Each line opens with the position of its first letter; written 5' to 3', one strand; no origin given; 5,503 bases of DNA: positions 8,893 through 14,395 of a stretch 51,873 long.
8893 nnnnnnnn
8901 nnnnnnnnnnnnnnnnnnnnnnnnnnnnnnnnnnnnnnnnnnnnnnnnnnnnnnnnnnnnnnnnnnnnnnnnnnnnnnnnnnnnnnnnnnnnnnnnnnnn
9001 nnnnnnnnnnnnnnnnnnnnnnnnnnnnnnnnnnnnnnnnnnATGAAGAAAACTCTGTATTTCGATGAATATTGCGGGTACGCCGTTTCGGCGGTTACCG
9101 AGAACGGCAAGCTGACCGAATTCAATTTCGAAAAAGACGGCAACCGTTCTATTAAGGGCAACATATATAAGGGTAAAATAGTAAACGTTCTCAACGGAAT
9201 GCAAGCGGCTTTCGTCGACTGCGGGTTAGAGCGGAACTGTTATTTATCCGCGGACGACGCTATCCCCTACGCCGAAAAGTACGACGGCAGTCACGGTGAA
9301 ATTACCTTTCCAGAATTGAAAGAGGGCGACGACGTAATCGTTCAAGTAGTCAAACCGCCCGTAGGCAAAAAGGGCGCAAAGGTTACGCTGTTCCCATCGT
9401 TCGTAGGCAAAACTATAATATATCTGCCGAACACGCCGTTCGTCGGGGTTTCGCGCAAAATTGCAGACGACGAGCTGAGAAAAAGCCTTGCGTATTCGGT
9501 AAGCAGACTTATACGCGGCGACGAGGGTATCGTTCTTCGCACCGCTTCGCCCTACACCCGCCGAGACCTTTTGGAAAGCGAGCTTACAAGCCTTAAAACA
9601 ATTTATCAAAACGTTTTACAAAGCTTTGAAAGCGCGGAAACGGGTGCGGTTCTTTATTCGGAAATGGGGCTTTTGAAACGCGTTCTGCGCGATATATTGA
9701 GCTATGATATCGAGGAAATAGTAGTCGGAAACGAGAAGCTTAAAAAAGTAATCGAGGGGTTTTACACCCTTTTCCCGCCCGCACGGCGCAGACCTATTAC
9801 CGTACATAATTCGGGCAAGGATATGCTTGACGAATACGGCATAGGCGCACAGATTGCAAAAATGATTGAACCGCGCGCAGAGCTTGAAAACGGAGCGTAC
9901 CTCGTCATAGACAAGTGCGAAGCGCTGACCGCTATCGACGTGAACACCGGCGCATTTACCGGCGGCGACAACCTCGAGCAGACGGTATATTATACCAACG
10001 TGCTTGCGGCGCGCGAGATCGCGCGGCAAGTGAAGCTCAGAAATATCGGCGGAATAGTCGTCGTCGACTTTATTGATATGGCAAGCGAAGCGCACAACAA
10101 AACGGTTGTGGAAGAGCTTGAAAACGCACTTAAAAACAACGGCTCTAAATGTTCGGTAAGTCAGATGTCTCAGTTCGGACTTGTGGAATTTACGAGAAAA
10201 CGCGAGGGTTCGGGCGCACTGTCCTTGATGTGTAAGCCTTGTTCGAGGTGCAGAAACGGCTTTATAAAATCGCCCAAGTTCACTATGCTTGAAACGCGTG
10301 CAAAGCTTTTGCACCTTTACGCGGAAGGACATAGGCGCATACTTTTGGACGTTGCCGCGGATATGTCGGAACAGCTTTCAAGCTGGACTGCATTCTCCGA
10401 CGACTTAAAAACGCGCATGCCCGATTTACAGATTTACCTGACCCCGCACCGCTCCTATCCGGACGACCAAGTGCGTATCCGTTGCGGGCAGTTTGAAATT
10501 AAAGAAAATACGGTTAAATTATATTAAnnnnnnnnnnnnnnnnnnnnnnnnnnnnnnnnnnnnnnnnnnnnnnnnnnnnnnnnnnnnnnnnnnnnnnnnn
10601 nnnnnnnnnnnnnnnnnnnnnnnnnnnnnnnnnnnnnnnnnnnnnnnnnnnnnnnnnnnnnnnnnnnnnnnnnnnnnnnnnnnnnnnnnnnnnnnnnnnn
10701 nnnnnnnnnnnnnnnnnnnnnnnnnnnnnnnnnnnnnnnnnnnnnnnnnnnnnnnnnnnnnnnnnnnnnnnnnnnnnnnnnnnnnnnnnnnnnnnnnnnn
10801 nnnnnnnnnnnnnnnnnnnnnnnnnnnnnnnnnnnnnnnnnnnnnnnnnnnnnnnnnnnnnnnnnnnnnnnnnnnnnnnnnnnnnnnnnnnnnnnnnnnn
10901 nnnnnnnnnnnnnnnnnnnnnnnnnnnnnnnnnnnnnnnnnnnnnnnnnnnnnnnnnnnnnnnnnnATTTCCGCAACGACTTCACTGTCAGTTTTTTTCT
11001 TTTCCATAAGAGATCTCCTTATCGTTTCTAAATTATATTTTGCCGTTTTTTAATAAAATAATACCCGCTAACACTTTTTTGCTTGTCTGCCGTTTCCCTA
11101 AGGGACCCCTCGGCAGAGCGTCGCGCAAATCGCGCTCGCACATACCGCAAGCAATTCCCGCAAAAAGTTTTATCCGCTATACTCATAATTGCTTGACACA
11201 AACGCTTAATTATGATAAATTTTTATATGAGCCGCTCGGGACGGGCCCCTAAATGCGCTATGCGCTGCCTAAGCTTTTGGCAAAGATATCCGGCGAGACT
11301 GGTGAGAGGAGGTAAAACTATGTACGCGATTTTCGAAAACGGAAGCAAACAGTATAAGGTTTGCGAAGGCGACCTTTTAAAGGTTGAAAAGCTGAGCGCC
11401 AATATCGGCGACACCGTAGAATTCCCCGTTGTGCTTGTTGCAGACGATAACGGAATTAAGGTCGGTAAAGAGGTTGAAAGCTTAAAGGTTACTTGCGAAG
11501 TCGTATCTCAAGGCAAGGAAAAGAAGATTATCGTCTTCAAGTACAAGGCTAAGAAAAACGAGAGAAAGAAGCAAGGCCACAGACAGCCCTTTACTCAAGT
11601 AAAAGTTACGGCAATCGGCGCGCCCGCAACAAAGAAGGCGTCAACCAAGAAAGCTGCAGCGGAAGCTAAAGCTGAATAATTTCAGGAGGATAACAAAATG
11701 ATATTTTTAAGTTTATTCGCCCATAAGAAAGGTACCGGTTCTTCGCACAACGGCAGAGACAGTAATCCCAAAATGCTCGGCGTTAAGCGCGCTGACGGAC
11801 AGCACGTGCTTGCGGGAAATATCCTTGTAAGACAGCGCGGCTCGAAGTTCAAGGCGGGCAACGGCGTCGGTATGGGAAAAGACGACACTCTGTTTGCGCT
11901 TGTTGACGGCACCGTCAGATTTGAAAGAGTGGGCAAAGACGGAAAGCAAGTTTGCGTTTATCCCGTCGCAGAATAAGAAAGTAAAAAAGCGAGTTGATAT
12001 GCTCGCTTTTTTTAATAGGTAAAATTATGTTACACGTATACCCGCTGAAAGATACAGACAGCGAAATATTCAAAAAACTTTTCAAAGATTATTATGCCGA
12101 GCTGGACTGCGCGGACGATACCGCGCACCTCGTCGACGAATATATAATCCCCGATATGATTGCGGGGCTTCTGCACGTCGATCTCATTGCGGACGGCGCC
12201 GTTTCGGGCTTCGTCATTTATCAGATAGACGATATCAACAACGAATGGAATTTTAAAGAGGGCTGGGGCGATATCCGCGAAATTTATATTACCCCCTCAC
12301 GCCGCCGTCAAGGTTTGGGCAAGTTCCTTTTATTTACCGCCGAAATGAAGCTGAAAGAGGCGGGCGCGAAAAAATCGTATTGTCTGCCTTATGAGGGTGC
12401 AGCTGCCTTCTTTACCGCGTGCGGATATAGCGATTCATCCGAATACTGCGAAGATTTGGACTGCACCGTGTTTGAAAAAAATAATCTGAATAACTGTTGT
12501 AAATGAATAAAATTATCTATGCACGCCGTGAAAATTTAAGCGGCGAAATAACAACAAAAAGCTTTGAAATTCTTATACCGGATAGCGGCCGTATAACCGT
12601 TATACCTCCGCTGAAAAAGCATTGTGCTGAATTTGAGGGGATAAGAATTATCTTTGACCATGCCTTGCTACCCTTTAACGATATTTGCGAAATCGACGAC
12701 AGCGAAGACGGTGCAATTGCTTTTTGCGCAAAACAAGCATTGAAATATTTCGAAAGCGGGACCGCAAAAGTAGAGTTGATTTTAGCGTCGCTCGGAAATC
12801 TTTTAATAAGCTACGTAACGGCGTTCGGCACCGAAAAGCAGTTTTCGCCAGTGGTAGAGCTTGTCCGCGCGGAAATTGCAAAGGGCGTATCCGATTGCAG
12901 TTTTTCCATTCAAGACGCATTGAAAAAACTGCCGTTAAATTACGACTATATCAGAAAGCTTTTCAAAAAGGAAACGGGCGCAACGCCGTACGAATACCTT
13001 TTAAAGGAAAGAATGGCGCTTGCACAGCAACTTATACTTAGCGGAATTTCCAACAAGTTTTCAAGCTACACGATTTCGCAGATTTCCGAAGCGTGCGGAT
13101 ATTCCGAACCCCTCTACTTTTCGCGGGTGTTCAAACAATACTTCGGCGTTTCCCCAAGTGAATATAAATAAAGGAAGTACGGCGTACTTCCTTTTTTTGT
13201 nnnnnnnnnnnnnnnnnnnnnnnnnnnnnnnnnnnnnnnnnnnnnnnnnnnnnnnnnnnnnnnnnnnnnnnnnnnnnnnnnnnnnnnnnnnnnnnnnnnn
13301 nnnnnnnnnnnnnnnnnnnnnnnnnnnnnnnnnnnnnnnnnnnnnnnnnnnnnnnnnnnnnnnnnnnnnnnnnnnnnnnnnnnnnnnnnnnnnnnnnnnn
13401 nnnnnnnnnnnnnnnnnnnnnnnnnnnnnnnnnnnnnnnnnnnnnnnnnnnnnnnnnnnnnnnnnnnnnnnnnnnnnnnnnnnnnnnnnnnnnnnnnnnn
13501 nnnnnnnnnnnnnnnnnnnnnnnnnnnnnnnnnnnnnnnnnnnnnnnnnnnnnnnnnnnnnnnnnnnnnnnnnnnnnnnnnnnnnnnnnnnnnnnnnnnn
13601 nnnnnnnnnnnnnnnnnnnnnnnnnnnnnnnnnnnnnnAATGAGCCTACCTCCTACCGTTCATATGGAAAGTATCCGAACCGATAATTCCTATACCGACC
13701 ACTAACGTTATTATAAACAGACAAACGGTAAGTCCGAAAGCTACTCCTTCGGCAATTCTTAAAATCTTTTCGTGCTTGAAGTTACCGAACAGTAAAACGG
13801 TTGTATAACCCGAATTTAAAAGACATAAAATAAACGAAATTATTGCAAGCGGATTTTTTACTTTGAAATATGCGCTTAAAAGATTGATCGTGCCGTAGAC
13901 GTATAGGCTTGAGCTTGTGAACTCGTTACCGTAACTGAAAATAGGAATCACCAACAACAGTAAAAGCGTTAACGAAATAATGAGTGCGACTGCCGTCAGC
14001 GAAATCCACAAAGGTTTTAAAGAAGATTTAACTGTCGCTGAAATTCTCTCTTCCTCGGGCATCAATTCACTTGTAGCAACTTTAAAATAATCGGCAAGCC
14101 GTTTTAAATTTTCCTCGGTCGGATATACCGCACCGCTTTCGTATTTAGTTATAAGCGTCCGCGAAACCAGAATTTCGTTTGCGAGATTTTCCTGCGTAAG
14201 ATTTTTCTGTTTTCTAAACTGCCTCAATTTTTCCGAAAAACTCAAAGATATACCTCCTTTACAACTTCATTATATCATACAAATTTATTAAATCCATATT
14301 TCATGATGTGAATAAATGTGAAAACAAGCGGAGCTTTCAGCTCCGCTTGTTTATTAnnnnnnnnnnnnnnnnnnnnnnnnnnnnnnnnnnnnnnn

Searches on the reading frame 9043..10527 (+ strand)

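Call 62: search_protein_families(library=pfam, proteins=[window:9043-10527:+], max_evalue=0.00001)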
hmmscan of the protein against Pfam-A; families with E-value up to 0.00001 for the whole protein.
window:9043-10527:+ (494 aa): 1 family
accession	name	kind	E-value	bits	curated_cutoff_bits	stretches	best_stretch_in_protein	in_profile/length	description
PF10150.14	RNase_E_G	-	4e-80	269.6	25.5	1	119-387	1-269/270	Ribonuclease E/G family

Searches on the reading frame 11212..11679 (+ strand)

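Call 63: search_protein_families(library=pfam, proteins=[window:11212-11679:+], max_evalue=0.00001)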
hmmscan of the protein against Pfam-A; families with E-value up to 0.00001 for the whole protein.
window:11212-11679:+ (155 aa): 1 family
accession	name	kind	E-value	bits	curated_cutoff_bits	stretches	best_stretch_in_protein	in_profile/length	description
PF00829.26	Ribosomal_L21p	-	7.3e-35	119.6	27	1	37-135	1-99/99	Ribosomal prokaryotic L21 protein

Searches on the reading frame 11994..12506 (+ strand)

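Call 63: search_protein_families(library=pfam, proteins=[window:11994-12506:+], max_evalue=0.00001)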
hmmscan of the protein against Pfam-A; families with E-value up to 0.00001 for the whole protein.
window:11994-12506:+ (170 aa): 2 families
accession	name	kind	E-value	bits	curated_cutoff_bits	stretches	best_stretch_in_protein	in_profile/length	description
PF00583.31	Acetyltransf_1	-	6.1e-10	39.8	20.7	1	59-145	34-116/116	Acetyltransferase (GNAT) family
PF13508.13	Acetyltransf_7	-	1.1e-07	32.5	27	1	67-146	11-83/84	Acetyltransferase (GNAT) domain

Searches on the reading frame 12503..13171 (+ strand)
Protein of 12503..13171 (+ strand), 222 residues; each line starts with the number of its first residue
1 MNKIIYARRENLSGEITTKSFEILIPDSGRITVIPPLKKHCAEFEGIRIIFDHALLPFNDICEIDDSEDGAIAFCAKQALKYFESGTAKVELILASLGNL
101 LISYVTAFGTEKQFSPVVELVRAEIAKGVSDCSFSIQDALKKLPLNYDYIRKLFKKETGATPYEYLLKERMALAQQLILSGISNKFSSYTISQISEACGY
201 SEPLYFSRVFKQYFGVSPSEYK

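Call 63: search_protein_families(library=pfam, proteins=[window:12503-13171:+], max_evalue=0.00001)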
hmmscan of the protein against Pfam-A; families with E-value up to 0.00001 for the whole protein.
window:12503-13171:+ (222 aa): 2 families
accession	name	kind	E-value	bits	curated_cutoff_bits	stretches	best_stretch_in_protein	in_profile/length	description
PF12833.13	HTH_18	-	6e-17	62.2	33.6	1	143-222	5-78/80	Helix-turn-helix domain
PF00165.29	HTH_AraC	-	4.2e-14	52.7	26.6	1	188-221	8-40/42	Bacterial regulatory helix-turn-helix proteins, AraC family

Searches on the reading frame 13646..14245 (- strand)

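Call 63: search_protein_families(library=pfam, proteins=[window:13646-14245:-], max_evalue=0.00001)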
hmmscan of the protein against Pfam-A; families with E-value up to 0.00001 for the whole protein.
window:13646-14245:- (199 aa): 3 families
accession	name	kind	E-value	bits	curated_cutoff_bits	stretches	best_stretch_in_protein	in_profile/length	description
PF01381.28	HTH_3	-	1.9e-13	50.7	23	1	7-61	1-55/55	Helix-turn-helix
PF12844.13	HTH_19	-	3.1e-13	49.8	30.2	1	5-62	2-59/64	Helix-turn-helix domain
PF13560.12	HTH_31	-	2.6e-10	40.9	27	1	3-60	2-60/64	Helix-turn-helix domain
